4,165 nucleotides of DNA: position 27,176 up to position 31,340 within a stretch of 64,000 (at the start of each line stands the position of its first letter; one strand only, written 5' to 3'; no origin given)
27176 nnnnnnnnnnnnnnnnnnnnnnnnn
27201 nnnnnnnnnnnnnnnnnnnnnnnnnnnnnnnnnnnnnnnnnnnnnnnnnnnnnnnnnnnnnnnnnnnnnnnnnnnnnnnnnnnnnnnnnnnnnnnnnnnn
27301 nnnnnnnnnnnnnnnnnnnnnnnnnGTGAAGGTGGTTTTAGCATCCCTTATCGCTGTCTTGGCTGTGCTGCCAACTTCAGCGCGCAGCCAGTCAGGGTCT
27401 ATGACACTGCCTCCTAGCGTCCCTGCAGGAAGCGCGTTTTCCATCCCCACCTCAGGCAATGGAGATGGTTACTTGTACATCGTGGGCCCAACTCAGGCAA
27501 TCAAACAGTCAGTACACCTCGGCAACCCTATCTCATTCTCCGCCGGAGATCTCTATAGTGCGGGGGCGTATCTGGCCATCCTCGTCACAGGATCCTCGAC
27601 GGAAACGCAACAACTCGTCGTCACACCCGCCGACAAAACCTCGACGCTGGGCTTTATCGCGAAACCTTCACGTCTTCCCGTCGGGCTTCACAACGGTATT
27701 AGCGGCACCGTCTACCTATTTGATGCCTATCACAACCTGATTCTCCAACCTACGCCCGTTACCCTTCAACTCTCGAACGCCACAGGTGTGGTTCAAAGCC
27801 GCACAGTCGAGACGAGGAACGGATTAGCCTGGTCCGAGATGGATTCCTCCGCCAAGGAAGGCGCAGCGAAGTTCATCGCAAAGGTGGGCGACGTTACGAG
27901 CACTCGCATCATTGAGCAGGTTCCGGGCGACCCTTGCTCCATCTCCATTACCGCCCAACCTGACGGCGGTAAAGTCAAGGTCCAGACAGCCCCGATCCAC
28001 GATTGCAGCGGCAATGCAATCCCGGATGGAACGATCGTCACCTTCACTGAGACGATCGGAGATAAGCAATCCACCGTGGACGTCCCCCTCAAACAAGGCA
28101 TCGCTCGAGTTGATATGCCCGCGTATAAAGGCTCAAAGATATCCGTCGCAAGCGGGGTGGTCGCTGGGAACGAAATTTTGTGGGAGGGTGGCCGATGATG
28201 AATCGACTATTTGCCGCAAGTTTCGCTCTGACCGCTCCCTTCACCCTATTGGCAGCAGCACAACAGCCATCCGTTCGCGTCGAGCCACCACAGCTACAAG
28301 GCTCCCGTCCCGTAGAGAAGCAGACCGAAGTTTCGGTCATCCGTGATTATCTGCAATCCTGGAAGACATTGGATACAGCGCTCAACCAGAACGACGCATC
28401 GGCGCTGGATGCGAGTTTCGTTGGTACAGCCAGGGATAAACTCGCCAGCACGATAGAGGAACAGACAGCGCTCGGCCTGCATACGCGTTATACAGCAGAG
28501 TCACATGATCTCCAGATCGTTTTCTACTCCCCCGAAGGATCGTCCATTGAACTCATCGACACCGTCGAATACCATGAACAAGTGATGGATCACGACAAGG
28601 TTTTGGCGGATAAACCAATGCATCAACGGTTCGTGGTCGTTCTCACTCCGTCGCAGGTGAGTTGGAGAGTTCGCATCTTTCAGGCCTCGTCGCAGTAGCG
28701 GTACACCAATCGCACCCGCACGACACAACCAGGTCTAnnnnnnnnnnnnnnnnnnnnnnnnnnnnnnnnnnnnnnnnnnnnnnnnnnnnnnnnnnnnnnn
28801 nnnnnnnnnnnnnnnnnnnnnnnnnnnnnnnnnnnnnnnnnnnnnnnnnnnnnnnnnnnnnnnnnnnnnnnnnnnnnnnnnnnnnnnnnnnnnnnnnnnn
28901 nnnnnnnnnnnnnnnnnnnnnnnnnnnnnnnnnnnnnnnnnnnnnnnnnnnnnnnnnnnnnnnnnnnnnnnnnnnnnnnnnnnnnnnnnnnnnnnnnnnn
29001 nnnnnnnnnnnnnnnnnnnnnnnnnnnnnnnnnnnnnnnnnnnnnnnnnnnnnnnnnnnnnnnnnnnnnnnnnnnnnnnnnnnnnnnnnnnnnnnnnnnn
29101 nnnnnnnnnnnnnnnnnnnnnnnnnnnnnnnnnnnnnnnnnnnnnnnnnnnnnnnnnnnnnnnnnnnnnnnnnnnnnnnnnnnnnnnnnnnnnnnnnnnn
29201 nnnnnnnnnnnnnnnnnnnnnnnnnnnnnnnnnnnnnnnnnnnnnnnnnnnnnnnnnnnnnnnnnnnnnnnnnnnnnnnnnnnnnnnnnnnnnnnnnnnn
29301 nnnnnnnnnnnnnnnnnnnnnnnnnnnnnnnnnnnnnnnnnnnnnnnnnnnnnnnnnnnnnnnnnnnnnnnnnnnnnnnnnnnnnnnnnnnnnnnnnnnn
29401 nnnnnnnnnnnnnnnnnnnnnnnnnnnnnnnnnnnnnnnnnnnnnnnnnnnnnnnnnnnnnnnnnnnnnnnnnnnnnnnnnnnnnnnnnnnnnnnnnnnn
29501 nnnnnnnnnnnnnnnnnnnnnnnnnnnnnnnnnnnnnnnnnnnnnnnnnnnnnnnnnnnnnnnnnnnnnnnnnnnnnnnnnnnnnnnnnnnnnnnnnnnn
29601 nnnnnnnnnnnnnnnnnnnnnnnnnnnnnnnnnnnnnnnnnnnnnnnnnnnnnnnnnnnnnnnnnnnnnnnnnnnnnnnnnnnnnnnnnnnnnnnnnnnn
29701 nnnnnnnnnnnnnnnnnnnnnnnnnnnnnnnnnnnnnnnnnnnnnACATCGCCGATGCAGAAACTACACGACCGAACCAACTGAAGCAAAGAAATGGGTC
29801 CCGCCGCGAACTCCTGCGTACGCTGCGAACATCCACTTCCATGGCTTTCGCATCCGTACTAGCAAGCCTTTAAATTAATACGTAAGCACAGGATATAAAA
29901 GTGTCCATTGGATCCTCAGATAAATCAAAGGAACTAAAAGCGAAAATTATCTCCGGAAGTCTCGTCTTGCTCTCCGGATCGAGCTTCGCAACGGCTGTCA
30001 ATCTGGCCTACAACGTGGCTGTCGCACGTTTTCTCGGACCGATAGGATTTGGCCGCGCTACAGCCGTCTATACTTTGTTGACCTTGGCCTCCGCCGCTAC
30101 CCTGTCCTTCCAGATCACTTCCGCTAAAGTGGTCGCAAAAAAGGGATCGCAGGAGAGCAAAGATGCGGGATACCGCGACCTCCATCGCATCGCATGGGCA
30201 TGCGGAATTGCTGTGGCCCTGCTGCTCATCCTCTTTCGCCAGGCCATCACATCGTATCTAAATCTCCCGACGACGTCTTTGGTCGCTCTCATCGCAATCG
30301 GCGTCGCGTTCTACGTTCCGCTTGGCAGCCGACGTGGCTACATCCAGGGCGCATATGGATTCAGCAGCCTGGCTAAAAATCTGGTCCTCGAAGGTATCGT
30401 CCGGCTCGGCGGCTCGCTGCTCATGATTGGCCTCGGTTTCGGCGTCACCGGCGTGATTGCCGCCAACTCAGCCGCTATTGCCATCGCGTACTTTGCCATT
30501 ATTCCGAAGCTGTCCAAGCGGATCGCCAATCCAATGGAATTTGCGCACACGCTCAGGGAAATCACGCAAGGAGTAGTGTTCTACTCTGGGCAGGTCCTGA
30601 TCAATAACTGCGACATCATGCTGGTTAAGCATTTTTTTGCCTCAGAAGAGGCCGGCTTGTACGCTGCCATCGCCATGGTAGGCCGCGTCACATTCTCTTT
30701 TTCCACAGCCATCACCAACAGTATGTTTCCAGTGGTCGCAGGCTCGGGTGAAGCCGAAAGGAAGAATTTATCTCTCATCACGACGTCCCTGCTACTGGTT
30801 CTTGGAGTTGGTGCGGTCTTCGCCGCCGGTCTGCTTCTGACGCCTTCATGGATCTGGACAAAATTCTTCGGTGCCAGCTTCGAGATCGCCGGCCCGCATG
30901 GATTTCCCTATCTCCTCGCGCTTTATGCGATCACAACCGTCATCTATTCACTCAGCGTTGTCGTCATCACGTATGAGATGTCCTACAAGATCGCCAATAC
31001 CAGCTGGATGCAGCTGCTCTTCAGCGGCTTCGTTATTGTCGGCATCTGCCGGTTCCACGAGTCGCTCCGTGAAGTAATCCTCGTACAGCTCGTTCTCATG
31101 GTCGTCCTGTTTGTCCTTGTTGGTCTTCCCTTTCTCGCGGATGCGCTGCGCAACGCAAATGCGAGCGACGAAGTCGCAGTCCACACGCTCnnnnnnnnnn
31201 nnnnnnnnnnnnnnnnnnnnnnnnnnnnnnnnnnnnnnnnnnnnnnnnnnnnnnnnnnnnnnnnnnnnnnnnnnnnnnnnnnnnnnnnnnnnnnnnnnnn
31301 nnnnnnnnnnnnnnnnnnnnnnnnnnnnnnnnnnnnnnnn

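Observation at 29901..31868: Flippase fused to a ParB/sulfiredoxin-like DGNHR domain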

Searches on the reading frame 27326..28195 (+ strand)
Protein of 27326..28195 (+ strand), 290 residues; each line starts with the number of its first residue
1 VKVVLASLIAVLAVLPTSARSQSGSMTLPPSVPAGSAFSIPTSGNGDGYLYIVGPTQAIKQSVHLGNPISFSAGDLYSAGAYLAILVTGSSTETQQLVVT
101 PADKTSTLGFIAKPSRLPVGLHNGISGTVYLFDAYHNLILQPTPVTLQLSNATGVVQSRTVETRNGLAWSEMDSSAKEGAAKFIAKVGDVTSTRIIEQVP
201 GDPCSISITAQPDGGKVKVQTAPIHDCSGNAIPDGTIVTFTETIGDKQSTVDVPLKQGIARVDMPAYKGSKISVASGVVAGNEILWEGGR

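Call 16: search_protein_families(library=pfam, proteins=[window:27326-28195:+], max_evalue=0.01)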
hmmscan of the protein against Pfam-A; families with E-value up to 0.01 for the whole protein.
window:27326-28195:+ (290 aa): 0 families

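Call 65: search_protein_families(library=pfam, proteins=[window:27326-28195:+], max_evalue=10)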
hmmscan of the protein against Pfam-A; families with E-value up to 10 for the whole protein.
window:27326-28195:+ (290 aa): 0 families

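Call 66: search_protein_families(library=ncbifam, proteins=[window:27326-28195:+], max_evalue=1)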
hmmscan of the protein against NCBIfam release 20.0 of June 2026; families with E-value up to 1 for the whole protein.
window:27326-28195:+ (290 aa): 1 family
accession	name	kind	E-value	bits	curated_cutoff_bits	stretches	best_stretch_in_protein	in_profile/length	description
TIGR04183.1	Por_Secre_tail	domain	0.024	14.6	23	0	75-99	48-71/72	T9SS type A sorting domain-containing protein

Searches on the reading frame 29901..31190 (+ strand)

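Call 93: search_protein_families(library=ncbifam, proteins=[window:29901-31190:+], max_evalue=0.1)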
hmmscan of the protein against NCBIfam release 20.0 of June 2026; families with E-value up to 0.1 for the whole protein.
window:29901-31190:+ (430 aa): 0 families

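Call 94: search_protein_families(library=pfam, proteins=[window:29901-31190:+], max_evalue=10)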
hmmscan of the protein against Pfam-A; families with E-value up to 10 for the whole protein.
window:29901-31190:+ (430 aa): 1 family
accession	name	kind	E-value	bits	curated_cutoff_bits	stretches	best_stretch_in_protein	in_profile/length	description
PF20040.4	DUF6442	-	1.7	9.3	25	0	80-136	8-64/102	Family of unknown function (DUF6442)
